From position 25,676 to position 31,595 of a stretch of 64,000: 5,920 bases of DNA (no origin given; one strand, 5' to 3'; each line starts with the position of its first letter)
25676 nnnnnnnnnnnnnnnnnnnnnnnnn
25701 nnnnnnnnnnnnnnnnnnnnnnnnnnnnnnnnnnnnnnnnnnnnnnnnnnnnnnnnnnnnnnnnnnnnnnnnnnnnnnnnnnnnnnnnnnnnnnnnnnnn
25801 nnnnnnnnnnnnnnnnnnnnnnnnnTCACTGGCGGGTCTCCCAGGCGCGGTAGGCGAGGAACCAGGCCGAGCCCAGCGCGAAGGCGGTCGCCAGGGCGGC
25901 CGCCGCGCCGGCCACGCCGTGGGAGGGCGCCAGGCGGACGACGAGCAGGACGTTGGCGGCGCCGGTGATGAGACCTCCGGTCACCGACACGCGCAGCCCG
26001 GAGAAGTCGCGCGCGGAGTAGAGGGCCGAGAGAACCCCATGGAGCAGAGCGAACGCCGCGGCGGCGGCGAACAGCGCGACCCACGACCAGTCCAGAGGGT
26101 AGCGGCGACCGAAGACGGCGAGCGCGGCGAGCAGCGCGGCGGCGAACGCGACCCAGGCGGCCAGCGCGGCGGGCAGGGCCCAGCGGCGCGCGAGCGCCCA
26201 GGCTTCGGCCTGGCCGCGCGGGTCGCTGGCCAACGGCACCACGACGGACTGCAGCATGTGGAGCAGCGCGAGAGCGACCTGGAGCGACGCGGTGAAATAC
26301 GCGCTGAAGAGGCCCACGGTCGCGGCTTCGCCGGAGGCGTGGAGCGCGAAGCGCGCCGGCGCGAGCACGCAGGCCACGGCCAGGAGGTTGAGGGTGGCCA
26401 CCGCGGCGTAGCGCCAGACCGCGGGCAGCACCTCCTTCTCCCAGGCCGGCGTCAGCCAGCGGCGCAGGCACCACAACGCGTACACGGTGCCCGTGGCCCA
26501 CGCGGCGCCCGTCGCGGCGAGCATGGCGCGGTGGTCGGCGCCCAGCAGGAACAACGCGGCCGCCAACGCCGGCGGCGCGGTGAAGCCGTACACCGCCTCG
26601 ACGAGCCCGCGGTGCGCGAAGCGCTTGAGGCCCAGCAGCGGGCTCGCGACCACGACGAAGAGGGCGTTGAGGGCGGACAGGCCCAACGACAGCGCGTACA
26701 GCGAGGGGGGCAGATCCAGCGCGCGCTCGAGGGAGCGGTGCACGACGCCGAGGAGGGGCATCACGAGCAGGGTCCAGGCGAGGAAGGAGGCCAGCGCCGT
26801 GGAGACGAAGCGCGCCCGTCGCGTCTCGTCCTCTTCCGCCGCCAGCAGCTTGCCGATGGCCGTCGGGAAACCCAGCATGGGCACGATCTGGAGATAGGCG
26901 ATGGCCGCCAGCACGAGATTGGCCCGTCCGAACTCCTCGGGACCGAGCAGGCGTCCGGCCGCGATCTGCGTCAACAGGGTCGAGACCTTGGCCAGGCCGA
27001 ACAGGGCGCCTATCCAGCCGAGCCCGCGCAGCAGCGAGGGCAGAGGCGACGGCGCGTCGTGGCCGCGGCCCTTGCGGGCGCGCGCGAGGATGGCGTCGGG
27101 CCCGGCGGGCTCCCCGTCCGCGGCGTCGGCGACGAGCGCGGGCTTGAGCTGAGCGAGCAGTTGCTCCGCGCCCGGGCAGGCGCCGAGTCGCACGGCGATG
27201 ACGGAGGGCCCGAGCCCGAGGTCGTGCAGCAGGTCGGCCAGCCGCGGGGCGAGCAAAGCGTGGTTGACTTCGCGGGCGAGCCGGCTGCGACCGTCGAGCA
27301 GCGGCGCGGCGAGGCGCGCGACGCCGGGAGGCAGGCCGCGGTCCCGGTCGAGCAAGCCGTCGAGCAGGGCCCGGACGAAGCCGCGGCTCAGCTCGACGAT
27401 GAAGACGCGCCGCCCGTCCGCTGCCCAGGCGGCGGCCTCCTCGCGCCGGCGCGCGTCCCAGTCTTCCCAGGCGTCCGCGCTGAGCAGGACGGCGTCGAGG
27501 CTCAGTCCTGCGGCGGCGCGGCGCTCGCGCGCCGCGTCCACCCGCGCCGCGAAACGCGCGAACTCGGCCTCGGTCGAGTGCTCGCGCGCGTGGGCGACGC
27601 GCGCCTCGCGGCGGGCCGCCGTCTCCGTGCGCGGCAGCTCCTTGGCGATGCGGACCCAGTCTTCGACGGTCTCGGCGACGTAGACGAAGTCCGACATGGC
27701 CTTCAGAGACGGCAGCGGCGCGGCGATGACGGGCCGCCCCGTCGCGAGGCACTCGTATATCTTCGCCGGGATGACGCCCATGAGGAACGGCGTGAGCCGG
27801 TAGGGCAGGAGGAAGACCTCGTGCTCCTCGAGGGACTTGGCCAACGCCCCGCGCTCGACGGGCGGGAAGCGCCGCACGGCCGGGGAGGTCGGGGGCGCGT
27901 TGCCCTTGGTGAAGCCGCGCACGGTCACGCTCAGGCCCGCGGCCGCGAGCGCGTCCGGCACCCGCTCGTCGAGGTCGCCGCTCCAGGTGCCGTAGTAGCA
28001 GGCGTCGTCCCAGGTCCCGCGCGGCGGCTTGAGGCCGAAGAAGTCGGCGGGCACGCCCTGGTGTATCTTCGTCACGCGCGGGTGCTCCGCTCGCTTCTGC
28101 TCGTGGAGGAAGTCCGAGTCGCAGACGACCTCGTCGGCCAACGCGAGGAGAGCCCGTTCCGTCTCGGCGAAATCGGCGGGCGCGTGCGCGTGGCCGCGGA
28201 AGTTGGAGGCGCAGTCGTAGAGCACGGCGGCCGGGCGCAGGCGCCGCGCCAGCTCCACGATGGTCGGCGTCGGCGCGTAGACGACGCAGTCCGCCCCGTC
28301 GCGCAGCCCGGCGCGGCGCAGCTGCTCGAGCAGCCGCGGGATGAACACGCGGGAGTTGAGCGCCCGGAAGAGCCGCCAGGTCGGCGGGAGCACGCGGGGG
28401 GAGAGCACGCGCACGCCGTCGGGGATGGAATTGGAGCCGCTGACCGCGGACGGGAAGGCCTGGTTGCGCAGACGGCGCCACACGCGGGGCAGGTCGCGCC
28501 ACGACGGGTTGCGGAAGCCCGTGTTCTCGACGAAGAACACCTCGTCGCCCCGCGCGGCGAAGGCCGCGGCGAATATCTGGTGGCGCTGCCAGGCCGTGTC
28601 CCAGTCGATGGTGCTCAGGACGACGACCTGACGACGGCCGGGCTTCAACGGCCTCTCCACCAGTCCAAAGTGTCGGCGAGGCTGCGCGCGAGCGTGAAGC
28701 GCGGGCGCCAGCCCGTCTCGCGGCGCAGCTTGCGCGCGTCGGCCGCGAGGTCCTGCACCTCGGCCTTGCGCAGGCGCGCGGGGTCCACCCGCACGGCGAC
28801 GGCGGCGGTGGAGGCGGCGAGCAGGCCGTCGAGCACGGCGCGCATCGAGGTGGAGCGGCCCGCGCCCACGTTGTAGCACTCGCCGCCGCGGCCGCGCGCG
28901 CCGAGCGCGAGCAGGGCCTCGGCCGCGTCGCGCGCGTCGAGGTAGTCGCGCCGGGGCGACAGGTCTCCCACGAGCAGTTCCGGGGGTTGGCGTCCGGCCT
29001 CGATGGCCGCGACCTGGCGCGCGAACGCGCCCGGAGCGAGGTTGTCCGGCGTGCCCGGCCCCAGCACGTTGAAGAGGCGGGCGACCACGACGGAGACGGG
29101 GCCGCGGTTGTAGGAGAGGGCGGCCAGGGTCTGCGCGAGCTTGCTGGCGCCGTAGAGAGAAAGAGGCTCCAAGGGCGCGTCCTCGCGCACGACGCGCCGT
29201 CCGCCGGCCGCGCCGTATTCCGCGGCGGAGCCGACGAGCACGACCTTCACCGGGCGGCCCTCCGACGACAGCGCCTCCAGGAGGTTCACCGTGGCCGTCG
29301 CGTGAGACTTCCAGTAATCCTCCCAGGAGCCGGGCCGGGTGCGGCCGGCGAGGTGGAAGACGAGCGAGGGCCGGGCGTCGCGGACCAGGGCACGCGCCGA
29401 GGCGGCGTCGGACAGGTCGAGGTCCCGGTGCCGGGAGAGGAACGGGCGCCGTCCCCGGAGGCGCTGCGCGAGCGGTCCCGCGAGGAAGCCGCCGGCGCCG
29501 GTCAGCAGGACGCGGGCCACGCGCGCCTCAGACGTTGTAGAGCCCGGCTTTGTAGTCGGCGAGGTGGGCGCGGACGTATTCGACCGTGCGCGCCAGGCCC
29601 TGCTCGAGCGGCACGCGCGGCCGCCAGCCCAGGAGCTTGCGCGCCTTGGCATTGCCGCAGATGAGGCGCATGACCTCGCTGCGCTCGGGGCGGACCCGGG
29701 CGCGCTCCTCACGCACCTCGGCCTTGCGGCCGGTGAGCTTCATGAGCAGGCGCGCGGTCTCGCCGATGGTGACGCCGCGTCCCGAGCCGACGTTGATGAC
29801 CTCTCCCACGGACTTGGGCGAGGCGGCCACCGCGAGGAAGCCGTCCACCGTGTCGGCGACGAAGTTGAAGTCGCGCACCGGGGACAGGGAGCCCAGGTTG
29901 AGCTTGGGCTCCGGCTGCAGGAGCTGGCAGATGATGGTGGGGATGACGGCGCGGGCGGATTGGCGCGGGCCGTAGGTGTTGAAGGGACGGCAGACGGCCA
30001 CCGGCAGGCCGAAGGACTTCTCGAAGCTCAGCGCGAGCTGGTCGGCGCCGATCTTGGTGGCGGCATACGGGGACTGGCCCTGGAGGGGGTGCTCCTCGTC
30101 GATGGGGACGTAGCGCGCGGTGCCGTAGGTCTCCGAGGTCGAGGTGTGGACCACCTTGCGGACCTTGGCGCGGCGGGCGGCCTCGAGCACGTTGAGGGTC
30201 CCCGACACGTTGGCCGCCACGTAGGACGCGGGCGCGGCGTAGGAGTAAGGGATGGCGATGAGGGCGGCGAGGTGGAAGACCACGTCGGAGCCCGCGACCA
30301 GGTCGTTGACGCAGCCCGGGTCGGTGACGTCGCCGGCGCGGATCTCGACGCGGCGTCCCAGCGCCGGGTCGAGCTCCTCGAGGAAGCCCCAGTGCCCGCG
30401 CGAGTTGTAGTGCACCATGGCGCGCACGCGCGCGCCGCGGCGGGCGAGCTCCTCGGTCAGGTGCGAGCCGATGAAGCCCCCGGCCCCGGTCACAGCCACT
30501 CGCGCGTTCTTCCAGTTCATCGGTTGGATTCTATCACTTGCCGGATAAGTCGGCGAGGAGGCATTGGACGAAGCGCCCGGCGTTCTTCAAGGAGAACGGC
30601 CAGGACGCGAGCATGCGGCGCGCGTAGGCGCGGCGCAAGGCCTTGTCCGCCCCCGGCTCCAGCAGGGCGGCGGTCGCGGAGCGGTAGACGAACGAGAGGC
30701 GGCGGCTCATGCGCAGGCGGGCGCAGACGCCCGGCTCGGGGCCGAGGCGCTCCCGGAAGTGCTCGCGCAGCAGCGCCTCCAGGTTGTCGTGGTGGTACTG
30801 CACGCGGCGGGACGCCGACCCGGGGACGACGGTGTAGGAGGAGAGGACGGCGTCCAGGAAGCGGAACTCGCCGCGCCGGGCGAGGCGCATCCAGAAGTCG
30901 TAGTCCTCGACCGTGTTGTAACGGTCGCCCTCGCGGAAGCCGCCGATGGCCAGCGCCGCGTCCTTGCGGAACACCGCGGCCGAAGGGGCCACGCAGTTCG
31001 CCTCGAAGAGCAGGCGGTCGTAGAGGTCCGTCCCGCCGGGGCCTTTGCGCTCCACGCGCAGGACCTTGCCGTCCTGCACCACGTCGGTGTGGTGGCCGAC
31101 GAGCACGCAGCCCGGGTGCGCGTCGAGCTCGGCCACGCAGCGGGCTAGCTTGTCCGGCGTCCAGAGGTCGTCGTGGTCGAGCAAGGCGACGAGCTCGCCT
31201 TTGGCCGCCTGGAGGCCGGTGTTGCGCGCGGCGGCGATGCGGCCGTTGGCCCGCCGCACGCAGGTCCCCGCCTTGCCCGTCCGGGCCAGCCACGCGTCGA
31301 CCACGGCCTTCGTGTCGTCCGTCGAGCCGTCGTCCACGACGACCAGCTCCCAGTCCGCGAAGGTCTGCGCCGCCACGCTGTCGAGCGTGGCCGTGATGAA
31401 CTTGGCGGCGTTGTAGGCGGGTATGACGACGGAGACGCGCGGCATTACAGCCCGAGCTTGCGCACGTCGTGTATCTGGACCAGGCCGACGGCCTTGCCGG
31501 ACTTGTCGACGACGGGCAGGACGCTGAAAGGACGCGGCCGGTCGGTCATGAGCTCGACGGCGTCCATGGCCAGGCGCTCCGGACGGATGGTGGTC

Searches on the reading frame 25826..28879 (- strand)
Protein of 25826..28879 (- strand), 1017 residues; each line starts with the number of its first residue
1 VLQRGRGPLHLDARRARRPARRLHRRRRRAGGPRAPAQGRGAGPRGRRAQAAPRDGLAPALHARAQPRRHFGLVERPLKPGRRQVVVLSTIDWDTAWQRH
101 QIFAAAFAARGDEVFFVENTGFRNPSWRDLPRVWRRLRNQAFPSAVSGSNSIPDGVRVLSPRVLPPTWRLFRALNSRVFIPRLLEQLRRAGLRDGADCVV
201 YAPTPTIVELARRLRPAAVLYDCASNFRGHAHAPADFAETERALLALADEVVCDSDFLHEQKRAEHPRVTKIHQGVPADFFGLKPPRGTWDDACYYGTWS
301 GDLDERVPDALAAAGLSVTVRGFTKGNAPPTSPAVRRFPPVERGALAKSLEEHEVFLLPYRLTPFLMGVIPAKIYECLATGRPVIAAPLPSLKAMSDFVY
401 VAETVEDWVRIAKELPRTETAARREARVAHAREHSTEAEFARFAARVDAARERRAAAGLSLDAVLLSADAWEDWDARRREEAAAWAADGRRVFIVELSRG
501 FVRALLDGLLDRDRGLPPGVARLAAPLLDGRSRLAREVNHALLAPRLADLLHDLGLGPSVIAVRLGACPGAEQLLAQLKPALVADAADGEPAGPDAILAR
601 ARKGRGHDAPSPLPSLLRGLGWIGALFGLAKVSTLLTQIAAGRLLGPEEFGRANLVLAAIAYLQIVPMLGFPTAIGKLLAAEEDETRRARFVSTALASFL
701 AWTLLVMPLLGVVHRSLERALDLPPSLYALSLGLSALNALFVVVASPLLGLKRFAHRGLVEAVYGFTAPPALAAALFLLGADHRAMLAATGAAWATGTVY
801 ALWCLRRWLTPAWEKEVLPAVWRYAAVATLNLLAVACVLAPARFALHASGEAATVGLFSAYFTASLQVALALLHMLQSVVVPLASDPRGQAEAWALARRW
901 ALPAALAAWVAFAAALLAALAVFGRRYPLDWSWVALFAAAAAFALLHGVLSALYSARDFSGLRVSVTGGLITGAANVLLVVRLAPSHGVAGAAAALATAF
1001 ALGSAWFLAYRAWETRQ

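Call 45: search_protein_families(library=pfam, proteins=[window:25826-28879:-], max_evalue=0.01)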
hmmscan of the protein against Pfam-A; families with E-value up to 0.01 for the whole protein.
window:25826-28879:- (1017 aa): 2 families
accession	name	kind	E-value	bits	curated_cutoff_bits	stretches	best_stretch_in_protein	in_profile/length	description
PF01943.22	Polysacc_synt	-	1.1e-09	38.5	28.2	1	616-885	1-271/274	Polysaccharide biosynthesis protein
PF13440.11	Polysacc_synt_3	-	0.00024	20.9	23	1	643-892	4-248/293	Polysaccharide biosynthesis protein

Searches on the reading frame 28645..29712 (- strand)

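Call 45: search_protein_families(library=pfam, proteins=[window:28645-29712:-], max_evalue=0.01)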
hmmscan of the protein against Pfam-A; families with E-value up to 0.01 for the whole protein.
window:28645-29712:- (355 aa): 3 families
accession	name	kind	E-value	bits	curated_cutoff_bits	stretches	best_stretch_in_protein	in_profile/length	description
PF16363.11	GDP_Man_Dehyd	-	1.9e-36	126.6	27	1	97-346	58-330/332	GDP-mannose 4,6 dehydratase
PF01370.27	Epimerase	-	3.1e-35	122.2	20.9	1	68-283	1-240/240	NAD dependent epimerase/dehydratase family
PF04321.23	RmlD_sub_bind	-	1e-11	44.9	27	1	67-210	2-148/287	RmlD substrate binding domain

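Call 91: search_protein_families(library=ncbifam, proteins=[window:28645-29712:-], max_evalue=0.00001)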
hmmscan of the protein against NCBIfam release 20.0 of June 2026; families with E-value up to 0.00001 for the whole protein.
window:28645-29712:- (355 aa): 13 families
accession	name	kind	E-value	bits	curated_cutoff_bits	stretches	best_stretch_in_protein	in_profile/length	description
TIGR01179.1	galE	equivalog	1.3e-23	83.4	262.3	1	99-352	55-325/332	UDP-glucose 4-epimerase GalE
TIGR04180.1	EDH_00030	hypoth_equivalog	8.8e-19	67.7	475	1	99-339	57-296/297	NAD-dependent 4,6-dehydratase LegB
TIGR01181.1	dTDP_gluc_dehyt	equivalog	2.1e-18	66.5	365.1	1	99-353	58-312/321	dTDP-glucose 4,6-dehydratase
TIGR01472.1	gmd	equivalog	1.4e-13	50.8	415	1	99-295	62-262/342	GDP-mannose 4,6-dehydratase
TIGR02622.1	CDP_4_6_dhtase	equivalog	7.9e-11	41.7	278.45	1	98-204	61-171/352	CDP-glucose 4,6-dehydratase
TIGR01214.1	rmlD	equivalog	8.8e-11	41.4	224.05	1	67-217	1-154/285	dTDP-4-dehydrorhamnose reductase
TIGR02197.1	heptose_epim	equivalog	2.8e-10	39.9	274.6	1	116-351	68-312/316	ADP-glyceromanno-heptose 6-epimerase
NF007956.0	PRK10675.1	subfamily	1.3e-09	37.7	394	1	98-351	57-328/338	UDP-glucose 4-epimerase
NF043036.1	ErythonDh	equivalog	2e-09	37.1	325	1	97-231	58-194/321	D-erythronate dehydrogenase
NF008360.0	PRK11150.1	equivalog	1.6e-08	34.2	452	1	155-351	109-305/310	ADP-glyceromanno-heptose 6-epimerase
NF047837.1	UDPAcbARedWbcJ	equivalog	2.1e-08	33.5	500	1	67-165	2-98/372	UDP-2-acetamido-2,6-beta-L-arabino-hexul-4-ose reductase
NF007490.0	PRK10084.1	subfamily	7.5e-07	28.4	649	1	175-352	155-334/361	dTDP-glucose 4,6-dehydratase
NF007582.0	PRK10217.1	equivalog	1.8e-06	27.3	698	0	177-352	150-331/355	dTDP-glucose 4,6-dehydratase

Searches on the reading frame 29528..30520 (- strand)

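Call 45: search_protein_families(library=pfam, proteins=[window:29528-30520:-], max_evalue=0.01)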
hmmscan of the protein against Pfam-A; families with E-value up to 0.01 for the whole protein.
window:29528-30520:- (330 aa): 10 families
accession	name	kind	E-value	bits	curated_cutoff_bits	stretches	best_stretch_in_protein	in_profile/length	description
PF16363.11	GDP_Man_Dehyd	-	4e-66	224.2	27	1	10-311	2-331/332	GDP-mannose 4,6 dehydratase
PF01370.27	Epimerase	-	1.1e-57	195.7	20.9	1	8-245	1-240/240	NAD dependent epimerase/dehydratase family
PF01073.25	3Beta_HSD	-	2.9e-20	72.9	22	1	9-189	1-188/280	3-beta hydroxysteroid dehydrogenase/isomerase family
PF02719.21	Polysacc_synt_2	-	8.7e-17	61.7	20.2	1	8-131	1-131/293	Polysaccharide biosynthesis protein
PF07993.18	NAD_binding_4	-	2.5e-16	60.1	20.1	1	10-184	1-209/258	Male sterility protein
PF13460.12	NAD_binding_10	-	3.1e-11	43.9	27.2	1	12-134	1-104/184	NAD(P)H-binding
PF04321.23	RmlD_sub_bind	-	2.1e-09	37.3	27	1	7-162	2-135/287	RmlD substrate binding domain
PF05368.20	NmrA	-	2e-08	34.6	27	1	5-128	2-107/298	NmrA-like family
PF00106.31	adh_short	-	1.9e-07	31.2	26.6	1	8-77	3-70/195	short chain dehydrogenase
PF08659.16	KR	-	0.00016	22.1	22.6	1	8-129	3-138/180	KR domain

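Call 91: search_protein_families(library=ncbifam, proteins=[window:29528-30520:-], max_evalue=0.00001)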
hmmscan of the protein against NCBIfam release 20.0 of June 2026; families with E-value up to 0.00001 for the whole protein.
window:29528-30520:- (330 aa): 32 families (the best 25 are shown)
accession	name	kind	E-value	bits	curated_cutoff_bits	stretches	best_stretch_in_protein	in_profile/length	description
TIGR04180.1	EDH_00030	hypoth_equivalog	8.5e-137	455.1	475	1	8-302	1-295/297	NAD-dependent 4,6-dehydratase LegB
TIGR01181.1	dTDP_gluc_dehyt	equivalog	1.5e-46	159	365.1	1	8-319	2-314/321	dTDP-glucose 4,6-dehydratase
TIGR01179.1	galE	equivalog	3.8e-37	127.9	262.3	1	8-188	2-182/332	UDP-glucose 4-epimerase GalE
TIGR03466.1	HpnA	hypoth_equivalog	5.6e-29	101.1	367.65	1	7-200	2-188/327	hopanoid-associated sugar epimerase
TIGR02622.1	CDP_4_6_dhtase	equivalog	6.7e-29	101.1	278.45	1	3-319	2-333/352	CDP-glucose 4,6-dehydratase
NF011728.1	PRK15181.1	equivalog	9.5e-25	87.3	760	1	7-315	17-336/348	Vi polysaccharide biosynthesis UDP-N-acetylglucosaminuronic acid C-4 epimerase TviC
NF007582.0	PRK10217.1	equivalog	1.4e-23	83.6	698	1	7-321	3-336/355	dTDP-glucose 4,6-dehydratase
NF007490.0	PRK10084.1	subfamily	9.2e-23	80.8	649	1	7-316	2-334/361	dTDP-glucose 4,6-dehydratase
NF042422.1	oxyalk_red_OleD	equivalog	1.3e-22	80.6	580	1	7-187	2-173/329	2-alkyl-3-oxoalkanoate reductase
NF047922.1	GDPFucSynFcl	equivalog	2.4e-22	79.8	500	1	89-315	66-300/308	GDP-L-fucose synthase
TIGR01472.1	gmd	equivalog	5.1e-22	78.5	415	1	10-308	5-330/342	GDP-mannose 4,6-dehydratase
NF042423.1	oxyalk_red_Shew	equivalog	1.2e-21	77.1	580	1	4-197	7-187/331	2-alkyl-3-oxoalkanoate reductase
NF007956.0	PRK10675.1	subfamily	3.4e-21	75.7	394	1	7-188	2-186/338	UDP-glucose 4-epimerase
NF052578.1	StrlDmthSdmBMthl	equivalog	3.5e-18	66.4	600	1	9-266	4-248/328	sterol demethylase protein SdmB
TIGR01746.1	Thioester-redct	subfamily_domain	7.8e-16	58.3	213.35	1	8-185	2-198/371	thioester reductase domain-containing protein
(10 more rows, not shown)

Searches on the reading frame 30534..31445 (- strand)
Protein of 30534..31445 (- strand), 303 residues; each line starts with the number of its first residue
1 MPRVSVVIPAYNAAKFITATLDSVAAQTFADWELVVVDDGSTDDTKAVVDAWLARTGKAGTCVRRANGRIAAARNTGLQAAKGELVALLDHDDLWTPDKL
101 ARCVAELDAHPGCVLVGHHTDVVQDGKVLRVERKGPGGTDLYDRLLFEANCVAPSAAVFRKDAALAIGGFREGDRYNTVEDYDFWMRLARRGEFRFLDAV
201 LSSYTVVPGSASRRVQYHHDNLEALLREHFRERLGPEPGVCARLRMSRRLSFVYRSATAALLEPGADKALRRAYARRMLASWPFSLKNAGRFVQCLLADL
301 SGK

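Call 45: search_protein_families(library=pfam, proteins=[window:30534-31445:-], max_evalue=0.01)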
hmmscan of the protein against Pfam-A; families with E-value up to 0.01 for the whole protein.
window:30534-31445:- (303 aa): 4 families
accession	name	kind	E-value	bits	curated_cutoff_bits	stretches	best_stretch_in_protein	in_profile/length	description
PF00535.33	Glycos_transf_2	-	3.7e-35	121.8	23.3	1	5-164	1-164/168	Glycosyl transferase family 2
PF13641.12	Glyco_tranf_2_3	-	5.4e-19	69.6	27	1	2-231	1-226/230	Glycosyltransferase like family 2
PF10111.15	Glyco_tranf_2_2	-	1.1e-17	64.9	27.3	1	5-191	1-202/276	Glycosyltransferase like family 2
PF13632.12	Glyco_trans_2_3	-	3.8e-09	37.1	27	1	86-210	2-128/198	Glycosyl transferase family group 2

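Call 91: search_protein_families(library=ncbifam, proteins=[window:30534-31445:-], max_evalue=0.00001)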
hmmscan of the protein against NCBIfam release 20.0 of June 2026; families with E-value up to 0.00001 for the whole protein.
window:30534-31445:- (303 aa): 20 families
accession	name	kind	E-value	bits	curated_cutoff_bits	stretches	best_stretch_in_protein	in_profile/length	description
NF047683.1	TeichurnBiosyTuaG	equivalog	3e-31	109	400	1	2-213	6-212/252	teichuronic acid biosynthesis protein TuaG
NF053739.1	GlytfEpsEBac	equivalog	6.6e-27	94.1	450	1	2-206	1-202/265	glycosyltransferase EpsE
NF041875.1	EPS_EpsD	equivalog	2.6e-23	83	370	1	4-118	1-115/325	exopolysaccharide biosynthesis glycosyltransferase EpsD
NF007482.0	PRK10073.1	equivalog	6.3e-23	81.3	423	1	2-99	6-102/334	glycosyltransferase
TIGR03965.1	mycofact_glyco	equivalog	3.6e-19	69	280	1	2-193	74-268/467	mycofactocin biosynthesis glycosyltransferase MftF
TIGR03937.1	PgaC_IcaA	equivalog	2.3e-16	59.8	422.3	1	2-112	45-155/407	poly-beta-1,6-N-acetyl-D-glucosamine synthase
TIGR04283.1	glyco_like_mftF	equivalog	1.7e-15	57.3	182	1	4-201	1-182/221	TIGR04283 family arsenosugar biosynthesis glycosyltransferase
NF038302.1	EPS_HpsE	equivalog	2.1e-14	53.2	300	1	4-111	3-115/307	hormogonium polysaccharide biosynthesis glycosyltransferase HpsE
NF050050.1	ProtGlycPglI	equivalog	3.7e-14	52.8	500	1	1-107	1-108/306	GalNAc(5)-diNAcBac-PP-undecaprenol beta-1,3-glucosyltransferase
NF041394.1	GtaseAglG_Halo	equivalog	3.5e-13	49.5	440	1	3-112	2-112/304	glucosyl-dolichyl phosphate glucuronosyltransferase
NF007453.0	PRK10018.1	equivalog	2.9e-11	43.6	382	1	2-109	6-113/280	colanic acid biosynthesis glycosyltransferase WcaA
TIGR04017.1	WcaA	equivalog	3.1e-11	43.4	495.75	1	2-109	5-112/279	colanic acid biosynthesis glycosyltransferase WcaA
NF038299.1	EPS_HpsN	equivalog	4.6e-10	39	425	1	2-102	1-101/317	hormogonium polysaccharide biosynthesis glycosyltransferase HpsN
NF007986.1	PRK10714.1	equivalog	2.5e-09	36.6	529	1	3-126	7-132/316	undecaprenyl-phosphate 4-deoxy-4-formamido-L-arabinose transferase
TIGR03469.1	HpnB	hypoth_equivalog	2.7e-08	33.2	379.25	1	2-108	44-161/386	hopene-associated glycosyltransferase HpnB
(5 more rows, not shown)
